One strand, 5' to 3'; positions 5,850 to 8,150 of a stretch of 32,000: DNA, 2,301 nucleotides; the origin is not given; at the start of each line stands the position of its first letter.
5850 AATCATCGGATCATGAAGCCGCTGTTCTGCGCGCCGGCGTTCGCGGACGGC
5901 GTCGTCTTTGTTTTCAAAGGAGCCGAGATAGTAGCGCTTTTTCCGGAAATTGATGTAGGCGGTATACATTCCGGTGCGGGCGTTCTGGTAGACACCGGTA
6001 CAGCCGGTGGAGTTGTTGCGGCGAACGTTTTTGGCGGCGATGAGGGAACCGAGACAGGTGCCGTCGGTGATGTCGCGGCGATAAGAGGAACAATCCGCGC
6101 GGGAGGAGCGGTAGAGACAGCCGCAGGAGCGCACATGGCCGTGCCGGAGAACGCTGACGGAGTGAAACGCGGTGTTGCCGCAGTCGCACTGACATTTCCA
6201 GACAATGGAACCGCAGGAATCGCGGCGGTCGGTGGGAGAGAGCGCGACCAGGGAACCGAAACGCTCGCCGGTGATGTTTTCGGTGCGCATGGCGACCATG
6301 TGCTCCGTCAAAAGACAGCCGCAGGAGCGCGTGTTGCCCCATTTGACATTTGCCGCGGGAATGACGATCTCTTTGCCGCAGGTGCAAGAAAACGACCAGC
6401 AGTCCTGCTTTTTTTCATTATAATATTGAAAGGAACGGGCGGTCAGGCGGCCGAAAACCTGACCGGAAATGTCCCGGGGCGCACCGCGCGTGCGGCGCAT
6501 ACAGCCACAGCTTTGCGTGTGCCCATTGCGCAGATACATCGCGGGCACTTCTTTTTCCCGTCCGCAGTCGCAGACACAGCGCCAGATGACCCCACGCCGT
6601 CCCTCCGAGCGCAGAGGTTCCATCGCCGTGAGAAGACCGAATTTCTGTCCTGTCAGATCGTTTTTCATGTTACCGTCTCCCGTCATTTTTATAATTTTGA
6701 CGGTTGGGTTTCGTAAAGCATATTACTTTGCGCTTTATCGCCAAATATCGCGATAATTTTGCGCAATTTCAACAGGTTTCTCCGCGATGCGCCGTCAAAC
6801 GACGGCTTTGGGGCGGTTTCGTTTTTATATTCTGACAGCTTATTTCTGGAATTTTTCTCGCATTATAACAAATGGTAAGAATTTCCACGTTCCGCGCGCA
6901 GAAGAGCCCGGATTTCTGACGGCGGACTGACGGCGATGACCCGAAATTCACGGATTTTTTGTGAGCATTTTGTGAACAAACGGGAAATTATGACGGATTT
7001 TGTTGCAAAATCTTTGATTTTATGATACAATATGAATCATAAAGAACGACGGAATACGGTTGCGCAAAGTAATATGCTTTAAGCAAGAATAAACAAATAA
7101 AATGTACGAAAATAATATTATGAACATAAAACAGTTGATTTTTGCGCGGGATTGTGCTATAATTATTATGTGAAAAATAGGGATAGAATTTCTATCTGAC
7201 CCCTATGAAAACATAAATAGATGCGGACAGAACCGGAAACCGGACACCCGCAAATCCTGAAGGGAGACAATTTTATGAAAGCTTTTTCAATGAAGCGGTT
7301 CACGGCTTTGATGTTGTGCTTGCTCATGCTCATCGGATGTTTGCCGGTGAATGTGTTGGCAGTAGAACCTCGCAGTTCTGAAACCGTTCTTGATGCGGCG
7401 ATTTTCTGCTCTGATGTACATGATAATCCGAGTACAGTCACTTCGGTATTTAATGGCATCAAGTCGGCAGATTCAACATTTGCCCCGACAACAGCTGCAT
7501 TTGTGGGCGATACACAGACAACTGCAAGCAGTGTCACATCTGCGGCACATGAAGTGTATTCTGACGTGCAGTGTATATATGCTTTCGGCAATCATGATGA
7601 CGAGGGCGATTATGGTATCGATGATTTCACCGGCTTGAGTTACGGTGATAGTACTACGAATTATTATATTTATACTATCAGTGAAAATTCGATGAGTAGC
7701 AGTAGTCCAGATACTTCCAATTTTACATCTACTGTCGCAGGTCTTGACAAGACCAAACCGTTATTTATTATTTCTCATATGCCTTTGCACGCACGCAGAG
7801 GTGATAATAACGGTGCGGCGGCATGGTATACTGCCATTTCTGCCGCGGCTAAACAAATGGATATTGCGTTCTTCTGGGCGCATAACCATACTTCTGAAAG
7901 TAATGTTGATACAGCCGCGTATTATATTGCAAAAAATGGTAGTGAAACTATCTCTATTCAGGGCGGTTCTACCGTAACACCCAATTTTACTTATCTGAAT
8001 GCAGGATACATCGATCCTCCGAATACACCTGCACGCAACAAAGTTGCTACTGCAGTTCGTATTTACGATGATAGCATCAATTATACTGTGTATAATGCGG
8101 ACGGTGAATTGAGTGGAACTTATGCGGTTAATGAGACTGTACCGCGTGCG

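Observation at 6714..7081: Perfect 20-bp inverted repeats around a 328-bp segment carrying divergent promoters: candidate invertible (phase-variation) switch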

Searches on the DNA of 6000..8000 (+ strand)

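Call 11: search_rna_families(source=window, start=6000, end=8000, threshold=evalue, max_evalue=1)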
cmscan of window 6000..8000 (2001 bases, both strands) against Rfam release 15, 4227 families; matches with E-value up to 1: 1.
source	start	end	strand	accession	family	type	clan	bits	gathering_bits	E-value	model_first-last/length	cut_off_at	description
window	7110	7201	+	RF02081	STnc550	Gene; sRNA;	-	15.3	48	0.82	196-304/388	no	Enterobacterial sRNA STnc550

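Call 27: search_dna_similar(query=window:6690-7110:+, collection=phages, mode=distant, max_evalue=0.01)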
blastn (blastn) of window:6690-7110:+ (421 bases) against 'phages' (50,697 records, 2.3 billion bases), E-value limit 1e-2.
No match.

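Call 28: search_dna_similar(query=window:6690-7110:+, collection=plasmids, mode=distant, max_evalue=0.01)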
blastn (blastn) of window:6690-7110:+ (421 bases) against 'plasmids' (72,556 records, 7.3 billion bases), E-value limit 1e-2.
No match.
